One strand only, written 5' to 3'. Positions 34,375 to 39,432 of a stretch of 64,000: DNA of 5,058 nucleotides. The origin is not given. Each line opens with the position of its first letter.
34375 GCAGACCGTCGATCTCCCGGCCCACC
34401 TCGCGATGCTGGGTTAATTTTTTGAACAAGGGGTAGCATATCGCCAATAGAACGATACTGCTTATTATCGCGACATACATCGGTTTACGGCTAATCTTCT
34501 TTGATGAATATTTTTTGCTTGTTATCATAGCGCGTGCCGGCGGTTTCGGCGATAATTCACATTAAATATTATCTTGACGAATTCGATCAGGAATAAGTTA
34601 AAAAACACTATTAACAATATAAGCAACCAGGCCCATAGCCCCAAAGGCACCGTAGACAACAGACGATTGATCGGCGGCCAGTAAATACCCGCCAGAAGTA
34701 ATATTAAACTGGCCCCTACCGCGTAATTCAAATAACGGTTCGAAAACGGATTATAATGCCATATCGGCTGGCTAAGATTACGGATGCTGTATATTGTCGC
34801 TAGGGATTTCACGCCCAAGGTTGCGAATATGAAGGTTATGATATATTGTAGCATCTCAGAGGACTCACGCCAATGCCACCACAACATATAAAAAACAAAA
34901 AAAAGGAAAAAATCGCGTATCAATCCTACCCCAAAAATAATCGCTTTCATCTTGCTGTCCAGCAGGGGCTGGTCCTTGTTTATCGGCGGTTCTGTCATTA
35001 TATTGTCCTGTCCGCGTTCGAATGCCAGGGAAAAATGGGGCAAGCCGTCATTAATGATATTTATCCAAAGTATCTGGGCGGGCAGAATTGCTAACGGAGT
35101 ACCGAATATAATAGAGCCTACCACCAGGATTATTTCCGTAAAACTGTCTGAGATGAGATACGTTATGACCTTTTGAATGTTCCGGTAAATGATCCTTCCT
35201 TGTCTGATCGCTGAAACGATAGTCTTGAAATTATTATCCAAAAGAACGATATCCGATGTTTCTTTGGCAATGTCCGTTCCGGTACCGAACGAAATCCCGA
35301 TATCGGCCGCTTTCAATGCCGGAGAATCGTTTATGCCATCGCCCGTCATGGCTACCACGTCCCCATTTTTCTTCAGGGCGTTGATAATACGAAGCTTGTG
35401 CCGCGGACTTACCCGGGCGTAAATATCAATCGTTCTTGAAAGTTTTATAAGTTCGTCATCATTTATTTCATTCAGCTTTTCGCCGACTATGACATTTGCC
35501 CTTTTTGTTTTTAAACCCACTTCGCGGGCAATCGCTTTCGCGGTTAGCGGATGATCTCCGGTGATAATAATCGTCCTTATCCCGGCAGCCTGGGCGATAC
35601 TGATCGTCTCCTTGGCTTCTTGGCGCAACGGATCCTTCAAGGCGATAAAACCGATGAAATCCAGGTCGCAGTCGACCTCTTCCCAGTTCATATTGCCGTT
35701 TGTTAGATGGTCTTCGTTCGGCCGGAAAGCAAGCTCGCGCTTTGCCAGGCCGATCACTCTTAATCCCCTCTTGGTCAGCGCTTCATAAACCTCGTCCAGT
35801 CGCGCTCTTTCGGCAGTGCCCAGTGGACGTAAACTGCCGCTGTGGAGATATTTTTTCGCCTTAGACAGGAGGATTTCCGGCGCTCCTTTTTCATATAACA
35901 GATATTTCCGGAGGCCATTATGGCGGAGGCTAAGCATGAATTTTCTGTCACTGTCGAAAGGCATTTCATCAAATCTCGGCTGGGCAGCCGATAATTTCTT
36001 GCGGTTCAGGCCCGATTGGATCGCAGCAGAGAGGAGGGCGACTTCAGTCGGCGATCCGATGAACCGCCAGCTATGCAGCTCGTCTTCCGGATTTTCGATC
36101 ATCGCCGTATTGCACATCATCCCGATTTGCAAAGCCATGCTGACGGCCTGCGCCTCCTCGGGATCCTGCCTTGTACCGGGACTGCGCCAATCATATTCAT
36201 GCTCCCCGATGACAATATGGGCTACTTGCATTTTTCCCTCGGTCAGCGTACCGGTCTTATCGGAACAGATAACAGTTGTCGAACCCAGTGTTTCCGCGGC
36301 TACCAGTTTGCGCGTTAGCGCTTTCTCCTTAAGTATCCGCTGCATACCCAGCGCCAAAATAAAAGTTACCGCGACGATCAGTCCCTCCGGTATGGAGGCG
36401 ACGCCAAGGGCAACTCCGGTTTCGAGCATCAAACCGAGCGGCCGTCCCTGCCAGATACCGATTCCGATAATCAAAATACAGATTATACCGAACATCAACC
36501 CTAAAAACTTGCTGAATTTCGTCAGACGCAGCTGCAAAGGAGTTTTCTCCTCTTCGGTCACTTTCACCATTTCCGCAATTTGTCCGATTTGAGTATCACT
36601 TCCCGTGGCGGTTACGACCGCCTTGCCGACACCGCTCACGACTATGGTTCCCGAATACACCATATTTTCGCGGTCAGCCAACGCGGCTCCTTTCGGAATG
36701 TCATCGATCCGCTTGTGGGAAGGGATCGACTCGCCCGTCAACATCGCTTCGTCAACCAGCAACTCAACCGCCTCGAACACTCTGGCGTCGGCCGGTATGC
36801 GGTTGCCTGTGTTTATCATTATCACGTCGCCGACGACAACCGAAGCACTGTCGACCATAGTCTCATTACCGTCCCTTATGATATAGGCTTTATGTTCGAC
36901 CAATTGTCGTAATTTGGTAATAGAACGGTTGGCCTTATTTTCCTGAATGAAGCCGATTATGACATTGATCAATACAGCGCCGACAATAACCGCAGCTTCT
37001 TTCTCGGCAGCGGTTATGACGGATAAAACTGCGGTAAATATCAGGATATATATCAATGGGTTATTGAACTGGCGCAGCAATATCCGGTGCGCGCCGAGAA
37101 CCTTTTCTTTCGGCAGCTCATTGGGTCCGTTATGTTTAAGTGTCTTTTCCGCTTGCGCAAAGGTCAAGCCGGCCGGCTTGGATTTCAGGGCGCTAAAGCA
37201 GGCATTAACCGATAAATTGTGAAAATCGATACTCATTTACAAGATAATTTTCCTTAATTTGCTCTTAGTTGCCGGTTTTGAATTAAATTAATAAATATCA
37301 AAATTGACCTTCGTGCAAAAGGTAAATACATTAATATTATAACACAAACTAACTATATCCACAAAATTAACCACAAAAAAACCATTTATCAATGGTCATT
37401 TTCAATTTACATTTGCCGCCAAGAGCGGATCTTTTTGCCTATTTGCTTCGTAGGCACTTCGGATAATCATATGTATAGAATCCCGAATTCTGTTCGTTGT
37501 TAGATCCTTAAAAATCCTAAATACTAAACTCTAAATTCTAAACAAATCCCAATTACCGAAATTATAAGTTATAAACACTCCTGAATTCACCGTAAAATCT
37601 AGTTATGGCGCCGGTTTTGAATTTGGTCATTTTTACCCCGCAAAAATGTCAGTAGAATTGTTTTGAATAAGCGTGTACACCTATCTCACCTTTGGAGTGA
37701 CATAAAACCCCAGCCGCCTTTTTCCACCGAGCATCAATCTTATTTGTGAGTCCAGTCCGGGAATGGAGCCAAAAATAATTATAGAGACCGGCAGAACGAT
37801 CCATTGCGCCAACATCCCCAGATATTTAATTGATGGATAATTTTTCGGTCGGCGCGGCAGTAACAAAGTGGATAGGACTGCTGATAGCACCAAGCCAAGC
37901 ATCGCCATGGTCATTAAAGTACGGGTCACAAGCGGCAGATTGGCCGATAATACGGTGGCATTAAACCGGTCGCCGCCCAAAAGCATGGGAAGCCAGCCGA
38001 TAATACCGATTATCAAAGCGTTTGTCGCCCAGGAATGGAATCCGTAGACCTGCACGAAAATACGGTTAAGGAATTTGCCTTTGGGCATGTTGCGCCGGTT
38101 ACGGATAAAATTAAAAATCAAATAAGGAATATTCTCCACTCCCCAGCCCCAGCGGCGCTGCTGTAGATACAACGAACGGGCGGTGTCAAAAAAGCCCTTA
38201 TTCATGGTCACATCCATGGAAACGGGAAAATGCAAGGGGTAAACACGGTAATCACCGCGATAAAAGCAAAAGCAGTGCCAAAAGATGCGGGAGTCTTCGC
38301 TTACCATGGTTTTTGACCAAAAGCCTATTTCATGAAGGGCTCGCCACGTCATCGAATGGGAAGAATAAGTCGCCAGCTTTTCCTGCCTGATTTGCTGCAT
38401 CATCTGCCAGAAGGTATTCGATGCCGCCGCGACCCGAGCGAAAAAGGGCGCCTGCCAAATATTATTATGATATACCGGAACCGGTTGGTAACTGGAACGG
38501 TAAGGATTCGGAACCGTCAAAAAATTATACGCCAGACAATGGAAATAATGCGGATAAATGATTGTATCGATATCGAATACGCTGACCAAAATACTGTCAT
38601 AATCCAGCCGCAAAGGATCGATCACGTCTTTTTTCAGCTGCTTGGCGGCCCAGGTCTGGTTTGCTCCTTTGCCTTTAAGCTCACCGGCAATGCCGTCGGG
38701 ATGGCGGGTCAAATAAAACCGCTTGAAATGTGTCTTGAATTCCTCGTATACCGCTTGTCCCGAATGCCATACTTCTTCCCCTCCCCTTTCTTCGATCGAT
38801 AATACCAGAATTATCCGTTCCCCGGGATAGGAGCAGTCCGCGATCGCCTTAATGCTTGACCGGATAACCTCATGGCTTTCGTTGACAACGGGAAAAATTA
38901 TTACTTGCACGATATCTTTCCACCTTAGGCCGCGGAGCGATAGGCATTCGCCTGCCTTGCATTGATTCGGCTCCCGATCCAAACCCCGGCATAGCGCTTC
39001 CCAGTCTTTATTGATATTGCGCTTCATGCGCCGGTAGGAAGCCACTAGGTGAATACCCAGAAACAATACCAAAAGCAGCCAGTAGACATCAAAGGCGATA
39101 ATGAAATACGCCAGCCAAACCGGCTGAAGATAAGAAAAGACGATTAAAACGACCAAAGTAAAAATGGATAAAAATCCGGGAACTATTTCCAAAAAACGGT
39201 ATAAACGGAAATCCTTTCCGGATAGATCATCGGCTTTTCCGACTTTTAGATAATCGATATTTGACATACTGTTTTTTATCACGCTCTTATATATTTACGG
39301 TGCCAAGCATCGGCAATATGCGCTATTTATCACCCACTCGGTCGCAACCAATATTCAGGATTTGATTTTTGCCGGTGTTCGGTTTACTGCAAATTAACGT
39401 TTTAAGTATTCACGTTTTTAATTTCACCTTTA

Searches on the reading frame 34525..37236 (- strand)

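Call 51: search_protein_families(library=pfam, proteins=[window:34525-37236:-], max_evalue=0.00001)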
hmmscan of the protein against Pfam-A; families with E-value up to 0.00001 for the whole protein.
window:34525-37236:- (903 aa): 6 families
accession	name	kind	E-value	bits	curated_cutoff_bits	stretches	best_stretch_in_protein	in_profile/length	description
PF00122.25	E1-E2_ATPase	-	1.2e-49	168.8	28.1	1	112-303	2-180/181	E1-E2 ATPase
PF00689.26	Cation_ATPase_C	-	6.6e-38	130.7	27.3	1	714-890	1-175/175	Cation transporting ATPase, C-terminus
PF00702.32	Hydrolase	-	3.8e-22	80.1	26.4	1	322-645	3-191/191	haloacid dehalogenase-like hydrolase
PF13246.12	Cation_ATPase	-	2.4e-18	66.4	21.7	1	374-462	2-90/91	Cation transport ATPase (P-type)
PF00690.31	Cation_ATPase_N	-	1.9e-17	63.1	20.4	1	5-72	1-69/69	Cation transporter/ATPase, N-terminus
PF08282.18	Hydrolase_3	-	1.4e-06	28.7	20.9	0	617-677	195-255/255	haloacid dehalogenase-like hydrolase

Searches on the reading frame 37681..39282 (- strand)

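Call 51: search_protein_families(library=pfam, proteins=[window:37681-39282:-], max_evalue=0.00001)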
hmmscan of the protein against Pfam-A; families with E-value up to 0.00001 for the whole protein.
window:37681-39282:- (533 aa): 1 family
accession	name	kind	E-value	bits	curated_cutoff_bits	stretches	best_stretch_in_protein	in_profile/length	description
PF13632.12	Glyco_trans_2_3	-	3.2e-07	30.8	27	1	235-473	4-192/198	Glycosyl transferase family group 2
